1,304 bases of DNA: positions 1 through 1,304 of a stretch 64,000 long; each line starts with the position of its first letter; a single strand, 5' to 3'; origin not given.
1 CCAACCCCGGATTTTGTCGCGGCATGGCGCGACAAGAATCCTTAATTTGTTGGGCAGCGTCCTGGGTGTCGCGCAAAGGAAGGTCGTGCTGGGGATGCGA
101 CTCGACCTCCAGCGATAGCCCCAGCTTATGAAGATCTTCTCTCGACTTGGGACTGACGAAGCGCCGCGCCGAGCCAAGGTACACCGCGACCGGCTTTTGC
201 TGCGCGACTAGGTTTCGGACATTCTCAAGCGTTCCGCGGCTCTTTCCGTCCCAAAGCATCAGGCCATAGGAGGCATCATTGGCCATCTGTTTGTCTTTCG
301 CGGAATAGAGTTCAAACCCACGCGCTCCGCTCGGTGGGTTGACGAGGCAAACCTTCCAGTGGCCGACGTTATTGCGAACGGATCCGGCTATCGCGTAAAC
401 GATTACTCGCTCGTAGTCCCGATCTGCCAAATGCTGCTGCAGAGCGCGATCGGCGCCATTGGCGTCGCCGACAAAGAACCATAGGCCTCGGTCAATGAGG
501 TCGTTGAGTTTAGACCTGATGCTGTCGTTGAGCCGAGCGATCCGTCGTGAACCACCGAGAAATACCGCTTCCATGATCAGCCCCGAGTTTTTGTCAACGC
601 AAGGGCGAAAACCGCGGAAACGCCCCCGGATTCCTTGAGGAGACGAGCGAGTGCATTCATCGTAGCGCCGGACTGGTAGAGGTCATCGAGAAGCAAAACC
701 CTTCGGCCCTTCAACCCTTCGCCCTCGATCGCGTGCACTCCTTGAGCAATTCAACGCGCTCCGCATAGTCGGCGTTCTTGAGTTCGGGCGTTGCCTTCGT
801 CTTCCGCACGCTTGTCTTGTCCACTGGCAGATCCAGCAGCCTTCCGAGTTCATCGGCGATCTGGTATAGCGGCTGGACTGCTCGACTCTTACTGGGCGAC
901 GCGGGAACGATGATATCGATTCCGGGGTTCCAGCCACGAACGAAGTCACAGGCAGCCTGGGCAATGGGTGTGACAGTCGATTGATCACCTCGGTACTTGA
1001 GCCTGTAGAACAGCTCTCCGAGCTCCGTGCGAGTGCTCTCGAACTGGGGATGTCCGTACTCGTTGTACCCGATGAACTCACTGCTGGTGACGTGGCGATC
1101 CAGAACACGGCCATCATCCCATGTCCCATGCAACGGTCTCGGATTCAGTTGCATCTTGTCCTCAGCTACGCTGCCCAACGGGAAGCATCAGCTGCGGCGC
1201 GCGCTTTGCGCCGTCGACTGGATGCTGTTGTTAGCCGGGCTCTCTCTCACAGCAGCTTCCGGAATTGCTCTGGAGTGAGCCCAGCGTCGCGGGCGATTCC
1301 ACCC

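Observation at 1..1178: ComF-type phosphoribosyltransferase translationally coupled to a SLOG-like Rossmann protein; the PRTase is frameshifted inside a GAAGGG repeat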

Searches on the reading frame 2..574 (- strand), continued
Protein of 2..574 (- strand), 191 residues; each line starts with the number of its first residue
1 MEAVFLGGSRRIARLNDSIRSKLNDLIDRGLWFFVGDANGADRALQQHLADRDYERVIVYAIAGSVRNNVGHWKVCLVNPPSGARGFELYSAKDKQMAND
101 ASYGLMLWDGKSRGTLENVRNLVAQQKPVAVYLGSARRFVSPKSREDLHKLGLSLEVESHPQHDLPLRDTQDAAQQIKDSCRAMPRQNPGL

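Call 93: search_protein_families(library=ncbifam, proteins=[L106:3001-3858:+, L105:3001-3843:+, L106:2414-3001:+], max_evalue=0.01)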
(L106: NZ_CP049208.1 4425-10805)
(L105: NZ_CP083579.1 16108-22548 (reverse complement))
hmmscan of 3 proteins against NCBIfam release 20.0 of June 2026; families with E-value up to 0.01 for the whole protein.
L106:3001-3858:+ (286 aa): 1 family
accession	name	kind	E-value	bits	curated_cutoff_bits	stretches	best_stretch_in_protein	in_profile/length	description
TIGR02684.1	dnstrm_HI1420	hypoth_equivalog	9.6e-24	83.4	53.7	1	198-280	8-88/89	addiction module antidote protein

L105:3001-3843:+ (281 aa): 2 families
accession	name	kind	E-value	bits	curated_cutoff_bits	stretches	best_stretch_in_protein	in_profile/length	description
TIGR02684.1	dnstrm_HI1420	hypoth_equivalog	3.1e-26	91.4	53.7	1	202-276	13-87/89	addiction module antidote protein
NF048016.1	antoxin_DhiA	equivalog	0.0017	18.8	200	1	218-267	103-153/160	type II toxin-antitoxin system antitoxin DhiA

L106:2414-3001:+ (196 aa): 6 families
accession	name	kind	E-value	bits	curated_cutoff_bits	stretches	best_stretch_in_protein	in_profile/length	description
TIGR00201.1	comF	subfamily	1.9e-09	37.7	233.55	1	42-190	40-189/190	ComF family protein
NF008616.0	PRK11595.1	equivalog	1.8e-08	34.1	304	1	45-192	72-226/227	DNA utilization protein GntX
TIGR01203.1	HGPRTase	equivalog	0.00016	21.5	150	1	148-193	81-125/167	hypoxanthine phosphoribosyltransferase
NF002620.0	PRK02277.1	subfamily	0.0003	20.5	115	1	133-191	122-180/201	orotate phosphoribosyltransferase-like protein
NF006605.0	PRK09162.1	equivalog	0.00044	19.7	181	1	149-193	95-139/183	hypoxanthine-guanine phosphoribosyltransferase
NF005537.0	PRK07199.1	subfamily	0.0095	15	322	0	146-187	205-246/301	ribose-phosphate diphosphokinase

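Call 94: search_protein_families(library=pfam, proteins=[L106:3001-3858:+, L105:3001-3843:+, L106:2414-3001:+], max_evalue=0.01)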
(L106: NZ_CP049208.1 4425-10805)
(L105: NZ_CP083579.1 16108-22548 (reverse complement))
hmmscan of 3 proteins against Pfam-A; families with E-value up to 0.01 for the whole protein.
L106:3001-3858:+ (286 aa): 3 families
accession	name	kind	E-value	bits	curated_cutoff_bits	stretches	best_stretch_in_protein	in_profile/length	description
PF21716.3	dnstrm_HI1420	-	3.3e-20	72.2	27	1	199-280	9-88/90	Probable addiction module antidote protein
PF01381.28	HTH_3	-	0.0032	17.9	23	1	232-279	5-53/55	Helix-turn-helix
PF02796.21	HTH_7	-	0.0035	17.9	23.8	1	225-256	12-42/45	Helix-turn-helix domain of resolvase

L105:3001-3843:+ (281 aa): 1 family
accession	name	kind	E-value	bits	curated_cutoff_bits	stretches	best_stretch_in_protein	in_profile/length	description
PF21716.3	dnstrm_HI1420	-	7.5e-23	80.7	27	1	202-277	13-88/90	Probable addiction module antidote protein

L106:2414-3001:+ (196 aa): 1 family
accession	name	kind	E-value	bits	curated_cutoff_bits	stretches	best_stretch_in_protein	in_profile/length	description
PF00156.33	Pribosyltran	-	5.3e-06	26.3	26.3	1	58-191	7-125/158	Phosphoribosyl transferase domain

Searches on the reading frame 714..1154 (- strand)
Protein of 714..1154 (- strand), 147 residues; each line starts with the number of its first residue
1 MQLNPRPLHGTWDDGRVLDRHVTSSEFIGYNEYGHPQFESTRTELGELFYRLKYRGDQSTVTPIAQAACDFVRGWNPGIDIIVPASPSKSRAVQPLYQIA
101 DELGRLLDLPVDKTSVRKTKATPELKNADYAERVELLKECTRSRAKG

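Call 73: find_encoding_contigs(protein=window:714-1154:-, flank=10000, max_places=4)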
Protein window:714-1154:- (147 aa): 3 contigs read that carry it; 2 places shown.
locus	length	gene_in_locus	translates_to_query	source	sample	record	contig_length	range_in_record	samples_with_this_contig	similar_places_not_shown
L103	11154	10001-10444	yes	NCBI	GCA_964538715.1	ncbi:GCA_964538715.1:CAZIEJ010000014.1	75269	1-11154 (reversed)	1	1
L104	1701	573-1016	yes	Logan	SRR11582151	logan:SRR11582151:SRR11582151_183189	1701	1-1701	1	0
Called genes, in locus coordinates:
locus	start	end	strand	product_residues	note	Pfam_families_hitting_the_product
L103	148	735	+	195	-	-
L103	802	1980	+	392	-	-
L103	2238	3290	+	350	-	PF04055:Radical_SAM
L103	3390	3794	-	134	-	PF01850:PIN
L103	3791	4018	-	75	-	-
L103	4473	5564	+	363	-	PF13495:Phage_int_SAM_4, PF00589:Phage_integrase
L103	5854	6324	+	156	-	-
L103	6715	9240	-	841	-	PF01381:HTH_3, PF13560:HTH_31, PF01555:N6_N4_Mtase (weak)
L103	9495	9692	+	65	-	PF15919:HicB_lk_antitox, PF21748:UPF0150 (weak)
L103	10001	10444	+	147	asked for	-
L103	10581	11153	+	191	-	?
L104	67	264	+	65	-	PF15919:HicB_lk_antitox, PF21748:UPF0150 (weak)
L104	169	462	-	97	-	-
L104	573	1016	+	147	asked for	-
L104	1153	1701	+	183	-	?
